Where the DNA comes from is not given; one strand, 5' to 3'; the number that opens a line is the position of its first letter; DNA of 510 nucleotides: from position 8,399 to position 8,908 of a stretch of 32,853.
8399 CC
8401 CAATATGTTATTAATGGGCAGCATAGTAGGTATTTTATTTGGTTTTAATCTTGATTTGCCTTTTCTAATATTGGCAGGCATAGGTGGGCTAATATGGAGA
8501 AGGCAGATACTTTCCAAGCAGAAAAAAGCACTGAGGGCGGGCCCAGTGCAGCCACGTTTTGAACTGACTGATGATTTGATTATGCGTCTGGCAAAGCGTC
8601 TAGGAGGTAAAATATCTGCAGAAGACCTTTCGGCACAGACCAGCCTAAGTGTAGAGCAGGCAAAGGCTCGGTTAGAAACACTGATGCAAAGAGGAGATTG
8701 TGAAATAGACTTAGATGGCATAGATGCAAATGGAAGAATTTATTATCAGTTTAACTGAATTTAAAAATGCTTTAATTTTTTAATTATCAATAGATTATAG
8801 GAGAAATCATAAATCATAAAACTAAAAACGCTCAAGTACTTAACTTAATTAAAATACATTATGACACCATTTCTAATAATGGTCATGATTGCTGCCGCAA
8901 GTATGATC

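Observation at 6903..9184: HtrA protease followed by two tandem paralogous membrane-anchored winged-helix-like proteins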

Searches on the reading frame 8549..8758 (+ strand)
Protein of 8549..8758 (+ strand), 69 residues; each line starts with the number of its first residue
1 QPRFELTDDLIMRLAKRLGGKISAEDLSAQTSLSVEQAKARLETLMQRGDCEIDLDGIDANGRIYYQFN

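Call 30: search_solved_structures(query=A3, max_evalue=10, show_alignments=3)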
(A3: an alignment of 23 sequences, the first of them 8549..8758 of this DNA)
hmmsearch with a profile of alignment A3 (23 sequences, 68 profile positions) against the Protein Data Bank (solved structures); distinct sequences matched with E-value up to 10: 15.
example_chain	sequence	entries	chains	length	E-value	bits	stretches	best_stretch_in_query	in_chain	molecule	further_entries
2zme_A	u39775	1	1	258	0.0026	21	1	4-55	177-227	Vacuolar-sorting protein SNF8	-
3cuq_A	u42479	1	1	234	0.0038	20.5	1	4-55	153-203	Vacuolar-sorting protein SNF8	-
2qz8_A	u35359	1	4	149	0.2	15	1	17-50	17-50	Probable transcriptional regulatory protein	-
7olc_SV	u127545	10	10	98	0.37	14.1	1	37-63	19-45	40S ribosomal protein S21-like protein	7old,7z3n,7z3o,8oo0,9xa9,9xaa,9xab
1q1h_A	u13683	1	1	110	0.65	13.3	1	7-65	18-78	Transcription Factor E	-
7r81_W2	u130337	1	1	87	0.84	13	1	37-63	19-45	40S ribosomal protein S21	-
2w29_A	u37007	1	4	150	0.9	12.9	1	17-50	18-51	PROBABLE TRANSCRIPTIONAL REGULATORY PROTEIN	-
2w25_A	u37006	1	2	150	0.93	12.8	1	17-50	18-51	PROBABLE TRANSCRIPTIONAL REGULATORY PROTEIN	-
2vbw_A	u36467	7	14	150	0.94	12.8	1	17-50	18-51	TRANSCRIPTIONAL REGULATORY PROTEIN | PROBABLE TRANSCRIPTIONAL REGULATORY PROTEIN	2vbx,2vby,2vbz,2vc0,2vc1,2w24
3fms_A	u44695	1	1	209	0.94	12.8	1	3-50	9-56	Transcriptional regulator, GntR family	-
3sxy_A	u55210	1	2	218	1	12.7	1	3-50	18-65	Transcriptional regulator, GntR family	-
8c0d_B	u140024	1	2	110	1.3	12.4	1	23-65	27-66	DDRGK domain-containing protein 1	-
2pv3_A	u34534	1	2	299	6.2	10.2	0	5-46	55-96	Chaperone surA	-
1m5y_A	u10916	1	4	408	6.7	10.1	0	5-46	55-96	Survival protein surA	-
9hg5_F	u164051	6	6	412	6.9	10.1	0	5-46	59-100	Chaperone SurA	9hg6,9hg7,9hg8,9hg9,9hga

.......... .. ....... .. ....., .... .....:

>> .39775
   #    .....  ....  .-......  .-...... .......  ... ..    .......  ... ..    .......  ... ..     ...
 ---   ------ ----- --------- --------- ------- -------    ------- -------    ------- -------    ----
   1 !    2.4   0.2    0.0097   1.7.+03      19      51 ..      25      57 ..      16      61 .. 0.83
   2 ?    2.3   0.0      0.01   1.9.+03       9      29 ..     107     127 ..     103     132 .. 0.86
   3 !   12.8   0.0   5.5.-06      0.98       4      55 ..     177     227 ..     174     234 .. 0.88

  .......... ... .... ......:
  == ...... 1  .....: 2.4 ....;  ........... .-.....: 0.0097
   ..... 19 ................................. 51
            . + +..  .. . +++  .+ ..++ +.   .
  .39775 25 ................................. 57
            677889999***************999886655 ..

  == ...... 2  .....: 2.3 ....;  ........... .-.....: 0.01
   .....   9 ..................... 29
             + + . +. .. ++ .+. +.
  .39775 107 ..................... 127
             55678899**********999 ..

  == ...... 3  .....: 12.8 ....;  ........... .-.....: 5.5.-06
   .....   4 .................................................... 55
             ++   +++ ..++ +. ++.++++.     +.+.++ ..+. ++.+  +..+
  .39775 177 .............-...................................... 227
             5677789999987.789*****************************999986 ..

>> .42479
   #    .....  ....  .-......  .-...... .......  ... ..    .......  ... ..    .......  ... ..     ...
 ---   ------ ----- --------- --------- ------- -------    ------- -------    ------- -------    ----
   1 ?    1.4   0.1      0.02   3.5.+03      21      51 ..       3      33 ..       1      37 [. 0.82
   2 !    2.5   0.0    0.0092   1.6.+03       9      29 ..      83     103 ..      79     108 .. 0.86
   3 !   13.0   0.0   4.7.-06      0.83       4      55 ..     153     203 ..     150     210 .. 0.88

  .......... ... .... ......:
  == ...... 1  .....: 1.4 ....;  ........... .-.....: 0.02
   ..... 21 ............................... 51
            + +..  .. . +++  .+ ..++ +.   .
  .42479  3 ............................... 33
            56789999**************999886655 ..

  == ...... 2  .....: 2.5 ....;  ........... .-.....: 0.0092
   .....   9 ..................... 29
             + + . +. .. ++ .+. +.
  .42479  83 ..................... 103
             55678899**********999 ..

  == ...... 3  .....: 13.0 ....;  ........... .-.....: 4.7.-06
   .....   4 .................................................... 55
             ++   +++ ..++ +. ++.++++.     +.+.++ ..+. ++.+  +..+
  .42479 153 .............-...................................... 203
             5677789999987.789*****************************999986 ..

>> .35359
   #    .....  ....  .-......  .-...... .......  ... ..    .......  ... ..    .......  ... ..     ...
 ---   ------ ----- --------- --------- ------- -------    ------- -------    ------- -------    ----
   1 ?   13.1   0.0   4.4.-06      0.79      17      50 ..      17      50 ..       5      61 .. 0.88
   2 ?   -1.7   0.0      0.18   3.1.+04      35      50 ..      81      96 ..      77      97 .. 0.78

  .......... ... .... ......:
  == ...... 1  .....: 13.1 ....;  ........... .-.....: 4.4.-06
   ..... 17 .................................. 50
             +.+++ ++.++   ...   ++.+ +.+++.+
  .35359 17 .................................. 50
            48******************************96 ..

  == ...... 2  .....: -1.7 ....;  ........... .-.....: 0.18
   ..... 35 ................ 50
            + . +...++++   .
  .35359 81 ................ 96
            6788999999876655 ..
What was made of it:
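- Closest known: ESCRT-II winged helices. Same: SNF8 is the best PDB sequence hit (E 0.0026, call 30).
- The best PDB sequence hit is the SNF8 winged helix (E 0.0026, call 30).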

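Call 40: search_protein_representatives(alignment_id=A3)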
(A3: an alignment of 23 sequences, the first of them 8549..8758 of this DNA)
Query: 23 sequences, 68 profile positions. Proteins with E-value up to 0.001 (for the whole library): 240; up to 1e-10: 43; up to 1e-30: 6. The best 150 are listed.
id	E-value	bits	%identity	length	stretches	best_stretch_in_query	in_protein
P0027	2.7e-32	126.7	-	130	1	1-68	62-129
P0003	4.0e-32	126.2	-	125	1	2-68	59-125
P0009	1.9e-31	124.0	-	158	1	2-67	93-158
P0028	2.0e-31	124.0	-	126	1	1-67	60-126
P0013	2.3e-31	123.7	-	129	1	2-67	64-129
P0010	9.0e-31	121.9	-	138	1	1-68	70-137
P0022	3.2e-29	116.9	-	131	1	1-67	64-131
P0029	2.0e-27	111.1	-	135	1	2-67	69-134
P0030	6.4e-27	109.5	-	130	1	2-67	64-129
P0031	6.6e-27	109.5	-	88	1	1-67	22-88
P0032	4.7e-26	106.8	-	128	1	2-67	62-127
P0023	2.1e-25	104.6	-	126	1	2-67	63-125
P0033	5.6e-25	103.3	-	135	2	2-67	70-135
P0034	1.1e-24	102.4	-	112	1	2-67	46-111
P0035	4.9e-24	100.3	-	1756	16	28-64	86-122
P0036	2.2e-22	95.0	-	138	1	2-66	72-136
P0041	1.3e-17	79.7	-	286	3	5-67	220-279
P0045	2.1e-15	72.6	-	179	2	5-51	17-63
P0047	2.8e-14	69.0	-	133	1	2-67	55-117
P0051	9.3e-14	67.3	-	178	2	5-65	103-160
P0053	5.2e-13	64.9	-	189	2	4-66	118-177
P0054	1.2e-12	63.7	-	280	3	5-65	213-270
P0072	2.7e-09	53.0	-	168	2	4-64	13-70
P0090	8.2e-08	48.3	-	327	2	10-65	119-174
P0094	3.7e-07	46.2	-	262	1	6-66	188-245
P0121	5.8e-06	42.4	-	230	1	9-67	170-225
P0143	2.4e-05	40.4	-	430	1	10-67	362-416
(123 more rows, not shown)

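Call 42: search_protein_families(library=pfam, proteins=[P0041, P0045, P0051, P0053, P0054, P0072, P0090, P0094, P0121, P0143], max_evalue=0.01)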
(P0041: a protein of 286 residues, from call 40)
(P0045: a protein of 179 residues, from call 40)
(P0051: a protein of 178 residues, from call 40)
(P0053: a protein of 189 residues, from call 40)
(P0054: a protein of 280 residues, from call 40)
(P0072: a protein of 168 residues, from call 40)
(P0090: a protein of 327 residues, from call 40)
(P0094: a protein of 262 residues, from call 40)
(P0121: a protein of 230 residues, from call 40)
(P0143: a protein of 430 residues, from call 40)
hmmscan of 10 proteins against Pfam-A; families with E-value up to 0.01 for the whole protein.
P0041 (286 aa): 4 families
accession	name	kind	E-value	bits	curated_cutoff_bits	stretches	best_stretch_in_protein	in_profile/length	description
PF12802.13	MarR_2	-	2.2e-05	25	27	1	46-80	13-48/61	MarR family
PF21984.2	DnaD_N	-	0.00023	21.7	27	0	46-83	29-66/101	DnaD N-terminal domain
PF16365.12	EutK_C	-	0.00094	19.6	27.5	0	39-82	2-44/52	Ethanolamine utilization protein EutK C-terminus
PF13730.12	HTH_36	-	0.0035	17.5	25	0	54-80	27-53/55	Helix-turn-helix domain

P0045 (179 aa): 1 family
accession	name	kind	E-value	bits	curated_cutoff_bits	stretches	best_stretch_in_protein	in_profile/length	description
PF03297.21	Ribosomal_S25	-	0.0053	17.4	28.8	0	120-162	57-99/101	S25 ribosomal protein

P0051 (178 aa): 3 families
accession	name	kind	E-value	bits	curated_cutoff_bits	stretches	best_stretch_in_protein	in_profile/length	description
PF16365.12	EutK_C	-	0.00027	21.3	27.5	0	105-146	2-42/52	Ethanolamine utilization protein EutK C-terminus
PF01399.33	PCI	-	0.00035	21.1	22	1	13-71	19-76/84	PCI domain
PF03297.21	Ribosomal_S25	-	0.0019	18.8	28.8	0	119-160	57-98/101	S25 ribosomal protein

P0053 (189 aa): 3 families
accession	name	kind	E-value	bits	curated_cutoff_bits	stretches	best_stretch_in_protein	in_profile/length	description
PF24034.1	DUF7343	-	0.00095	19.4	27.6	0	38-78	6-46/62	Domain of unknown function (DUF7343)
PF08100.18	Dimerisation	-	0.0013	18.9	25.6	0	125-178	31-83/93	O-methyltransferase dimerisation domain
PF04157.22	EAP30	-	0.006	16.8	26.8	0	34-79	168-214/219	EAP30/Vps36 family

P0054 (280 aa): 1 family
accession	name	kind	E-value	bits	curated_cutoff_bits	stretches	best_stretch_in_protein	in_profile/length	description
PF24409.1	wHTH-PRTase_assc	-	1.8e-05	25.1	27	0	221-269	4-54/83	wHTH-PRTase associated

P0072 (168 aa): 0 families

P0090 (327 aa): 4 families
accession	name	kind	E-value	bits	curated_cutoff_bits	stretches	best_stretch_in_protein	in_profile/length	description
PF20024.5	DUF6432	-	0.00017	22.2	29.6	1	7-69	4-66/97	Family of unknown function (DUF6432)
PF08221.17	HTH_9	-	0.0024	18.4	23.4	0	29-61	25-57/62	RNA polymerase III subunit RPC82 helix-turn-helix domain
PF01978.25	TrmB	-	0.0068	16.7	25.6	0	29-64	20-55/68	Sugar-specific transcriptional regulator TrmB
PF21984.2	DnaD_N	-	0.0093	16.6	27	0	32-83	36-90/101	DnaD N-terminal domain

P0094 (262 aa): 1 family
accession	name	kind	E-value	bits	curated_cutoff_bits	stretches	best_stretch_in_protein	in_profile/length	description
PF16365.12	EutK_C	-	0.0018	18.6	27.5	1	196-230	9-42/52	Ethanolamine utilization protein EutK C-terminus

P0121 (230 aa): 1 family
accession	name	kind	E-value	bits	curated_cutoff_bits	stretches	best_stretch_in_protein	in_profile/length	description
PF06271.18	RDD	-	2.4e-19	70.4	24.1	1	18-143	1-137/137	RDD family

P0143 (430 aa): 1 family
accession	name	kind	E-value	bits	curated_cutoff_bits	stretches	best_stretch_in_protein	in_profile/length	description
PF00211.25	Guanylate_cyc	-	8.2e-20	71.6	21.9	1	8-172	7-182/183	Adenylate and Guanylate cyclase catalytic domain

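Call 44: find_related_loci(query=A3, collection=genome_contigs, flank=5000)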
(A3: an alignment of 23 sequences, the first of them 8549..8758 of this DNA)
Query A3 (69 aa) in genome_contigs; peptide patterns used: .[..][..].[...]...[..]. (x = any residue, [..] = any of these).
21 stretches matched a pattern; 4 encode a relative of the query (tblastn E <= 1e-3); 4 distinct loci.
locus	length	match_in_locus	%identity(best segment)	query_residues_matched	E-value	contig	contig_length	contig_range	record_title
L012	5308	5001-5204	81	2-69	4e-35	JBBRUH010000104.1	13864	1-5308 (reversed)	MAG: Cytophagales bacterium isolate La3_concoct.176 La3_concoct.176_K_3545702_L_13864_cov_11.5401, whole genome shotgun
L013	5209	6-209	62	2-69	6e-28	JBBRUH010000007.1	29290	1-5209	MAG: Cytophagales bacterium isolate La3_concoct.176 La3_concoct.176_K_388625_L_29290_cov_10.9918, whole genome shotgun s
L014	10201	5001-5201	63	3-69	3e-26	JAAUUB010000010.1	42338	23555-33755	MAG: Microscillaceae bacterium isolate SM2_1_3 NODE_143_length_42338_cov_3.009358, whole genome shotgun sequence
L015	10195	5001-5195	63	4-68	9e-26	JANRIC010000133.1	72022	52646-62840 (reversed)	MAG: Microscillaceae bacterium isolate bins.15 k141_3448858, whole genome shotgun sequence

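Call 50: list_cluster_members(proteins=[P0029, P0036, P0041, P0045, P0047, P0051, P0054, P0090, P0121, P0143])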
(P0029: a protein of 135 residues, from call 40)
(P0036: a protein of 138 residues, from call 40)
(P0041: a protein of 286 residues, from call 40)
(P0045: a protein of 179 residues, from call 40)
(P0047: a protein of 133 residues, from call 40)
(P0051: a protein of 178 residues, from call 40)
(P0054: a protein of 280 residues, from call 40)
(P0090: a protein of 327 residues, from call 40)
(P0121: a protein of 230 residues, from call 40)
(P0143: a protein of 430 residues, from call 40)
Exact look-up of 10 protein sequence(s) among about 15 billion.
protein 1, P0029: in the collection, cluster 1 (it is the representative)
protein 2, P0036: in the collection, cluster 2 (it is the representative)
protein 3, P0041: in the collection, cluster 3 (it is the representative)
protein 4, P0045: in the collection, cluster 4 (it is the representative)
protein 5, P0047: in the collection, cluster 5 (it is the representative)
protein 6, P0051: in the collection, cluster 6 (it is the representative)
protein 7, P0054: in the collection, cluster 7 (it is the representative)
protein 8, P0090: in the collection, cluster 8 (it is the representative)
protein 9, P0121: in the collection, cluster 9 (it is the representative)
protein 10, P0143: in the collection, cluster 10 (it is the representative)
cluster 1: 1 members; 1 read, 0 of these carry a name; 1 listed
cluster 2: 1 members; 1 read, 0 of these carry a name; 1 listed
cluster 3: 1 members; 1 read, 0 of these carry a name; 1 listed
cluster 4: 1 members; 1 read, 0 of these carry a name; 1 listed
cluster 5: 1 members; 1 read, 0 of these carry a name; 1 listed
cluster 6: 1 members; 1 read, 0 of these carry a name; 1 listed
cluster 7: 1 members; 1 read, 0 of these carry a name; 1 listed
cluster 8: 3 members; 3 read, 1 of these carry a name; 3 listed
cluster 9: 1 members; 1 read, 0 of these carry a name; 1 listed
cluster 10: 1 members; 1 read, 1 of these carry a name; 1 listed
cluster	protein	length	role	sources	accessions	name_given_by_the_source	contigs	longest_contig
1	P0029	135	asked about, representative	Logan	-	-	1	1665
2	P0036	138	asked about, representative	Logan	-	-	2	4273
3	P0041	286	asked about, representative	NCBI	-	-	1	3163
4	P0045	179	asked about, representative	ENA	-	-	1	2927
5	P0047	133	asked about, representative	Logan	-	-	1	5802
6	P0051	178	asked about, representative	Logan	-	-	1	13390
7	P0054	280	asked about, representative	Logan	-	-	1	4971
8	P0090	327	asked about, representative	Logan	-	-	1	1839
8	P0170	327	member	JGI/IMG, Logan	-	predicted transcriptional regulator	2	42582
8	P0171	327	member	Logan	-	-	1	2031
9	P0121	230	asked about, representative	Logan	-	-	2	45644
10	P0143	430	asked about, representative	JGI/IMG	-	class 3 adenylate cyclase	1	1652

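Call 51: find_encoding_contigs(protein=P0036, flank=5000, max_places=2)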
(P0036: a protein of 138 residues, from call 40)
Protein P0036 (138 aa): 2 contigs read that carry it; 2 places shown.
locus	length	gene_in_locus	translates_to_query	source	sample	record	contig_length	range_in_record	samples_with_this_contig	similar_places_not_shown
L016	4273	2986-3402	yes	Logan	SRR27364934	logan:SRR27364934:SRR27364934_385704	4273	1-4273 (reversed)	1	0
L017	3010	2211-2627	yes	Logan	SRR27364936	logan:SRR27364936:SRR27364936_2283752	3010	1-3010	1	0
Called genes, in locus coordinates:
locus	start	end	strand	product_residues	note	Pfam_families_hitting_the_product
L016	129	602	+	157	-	PF05163:DinB, PF12867:DinB_2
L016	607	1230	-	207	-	PF00149:Metallophos, PF12850:Metallophos_2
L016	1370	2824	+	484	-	PF00089:Trypsin, PF13365:Trypsin_2, PF00595:PDZ (weak), PF13180:PDZ_2, PF14685:PDZ_Tricorn (faint), PF17820:PDZ_6 (weak)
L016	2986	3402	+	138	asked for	-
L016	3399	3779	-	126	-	PF05154:TM2, PF09851:SHOCT (weak)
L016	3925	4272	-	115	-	?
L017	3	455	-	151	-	?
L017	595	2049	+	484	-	PF00089:Trypsin, PF13365:Trypsin_2, PF00595:PDZ (weak), PF13180:PDZ_2, PF14685:PDZ_Tricorn (faint), PF17820:PDZ_6 (weak)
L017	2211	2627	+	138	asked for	-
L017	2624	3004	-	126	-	PF05154:TM2, PF09851:SHOCT (weak)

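Call 52: find_encoding_contigs(protein=P0047, flank=5000, max_places=2)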
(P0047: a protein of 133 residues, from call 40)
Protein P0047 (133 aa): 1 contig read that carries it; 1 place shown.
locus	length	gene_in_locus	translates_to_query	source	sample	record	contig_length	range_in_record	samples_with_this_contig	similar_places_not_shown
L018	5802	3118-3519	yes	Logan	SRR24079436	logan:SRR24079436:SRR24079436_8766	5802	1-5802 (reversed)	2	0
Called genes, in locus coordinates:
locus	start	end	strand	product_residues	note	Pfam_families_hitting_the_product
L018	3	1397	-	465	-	?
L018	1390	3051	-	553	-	PF03109:ABC1, PF00069:Pkinase (weak), PF01163:RIO1 (faint), PF06176:WaaY (faint), PF27536:UbiB_helical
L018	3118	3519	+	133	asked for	-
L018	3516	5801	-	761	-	?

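Call 53: find_encoding_contigs(protein=P0051, flank=6000, max_places=2)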
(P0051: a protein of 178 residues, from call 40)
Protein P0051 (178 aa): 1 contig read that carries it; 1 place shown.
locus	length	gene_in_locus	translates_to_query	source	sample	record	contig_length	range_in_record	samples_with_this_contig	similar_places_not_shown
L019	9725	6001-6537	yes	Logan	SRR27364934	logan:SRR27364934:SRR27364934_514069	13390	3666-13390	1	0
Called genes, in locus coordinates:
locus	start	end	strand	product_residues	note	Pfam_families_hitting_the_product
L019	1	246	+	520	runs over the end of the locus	PF04734:Ceramidase_alk (weak)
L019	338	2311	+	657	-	PF13424:TPR_12, PF00515:TPR_1, PF07719:TPR_2 (weak), PF13181:TPR_8 (weak), PF13374:TPR_10 (weak), PF13424:TPR_12, PF07730:HisKA_3, PF02518:HATPase_c, +3 more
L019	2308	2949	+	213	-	PF00072:Response_reg, PF08281:Sigma70_r4_2 (weak), PF00196:GerE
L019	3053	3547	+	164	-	PF18962:Por_Secre_tail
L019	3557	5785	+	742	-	-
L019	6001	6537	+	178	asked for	-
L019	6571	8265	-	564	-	PF00749:tRNA-synt_1c, PF03950:tRNA-synt_1c_C, PF20974:tRNA-synt_1c_C2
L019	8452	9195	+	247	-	PF00891:Methyltransf_2, PF13489:Methyltransf_23, PF00398:RrnaAD, PF01209:Ubie_methyltran, PF02475:TRM5-TYW2_MTfase, PF05175:MTS, PF01728:FtsJ, PF02390:Methyltransf_4, +8 more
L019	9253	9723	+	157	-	?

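Call 65: find_related_loci(query=A3, collection=metagenome_contigs, flank=4000)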
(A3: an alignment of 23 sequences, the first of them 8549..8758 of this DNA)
Query A3 (69 aa) in metagenome_contigs; peptide patterns used: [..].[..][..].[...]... (x = any residue, [..] = any of these).
149 stretches matched a pattern; 2 encode a relative of the query (tblastn E <= 1e-3); 2 distinct loci.
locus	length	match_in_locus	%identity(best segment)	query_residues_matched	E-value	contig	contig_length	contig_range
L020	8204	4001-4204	81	2-69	2e-35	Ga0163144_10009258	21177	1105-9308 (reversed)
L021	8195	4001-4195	43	1-68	3e-13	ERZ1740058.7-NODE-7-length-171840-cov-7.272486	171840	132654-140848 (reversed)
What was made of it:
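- Tried and rejected: The short peptide pattern limited sensitivity (calls 44, 65).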

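Call 76: predict_structure(alignment_id=A4)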
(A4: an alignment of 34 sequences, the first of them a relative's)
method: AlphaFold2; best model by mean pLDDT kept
length: 189 residues; sequences in the alignment: 34
mean_pLDDT: 91.3   pTM: 0.53
mean pLDDT of the five models: 91.3, 91.1, 90.6, 89.4, 89.3
residues with pLDDT >= 90: 153; 70-90: 22; 50-70: 4; < 50: 10
segments of 3 or more residues with pLDDT < 50: 107-116
pLDDT, mean of each block of 10 residues (from residue 1): 91 90 91 96 97 98 97 97 96 96 64 57 96 97 95 98 98 97 84
secondary structure, 60 per line:
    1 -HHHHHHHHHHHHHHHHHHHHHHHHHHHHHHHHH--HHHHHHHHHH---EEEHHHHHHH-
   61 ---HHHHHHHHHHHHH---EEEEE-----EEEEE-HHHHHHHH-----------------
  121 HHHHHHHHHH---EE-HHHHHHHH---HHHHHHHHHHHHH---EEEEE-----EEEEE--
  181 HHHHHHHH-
elements in order: H2-34 H37-46 E50-52 H53-59 H64-76 E80-84 E90-94 H96-103 H121-130 H137-144 H148-160 E164-168 E174-178 H181-188
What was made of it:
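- A two-domain relative also folds as winged helices, with pLDDT 91 (call 76).
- Tried and rejected: This gives no evidence for a fixed winged helix-winged helix interface that could stand in for an A-B dimer (call 76).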
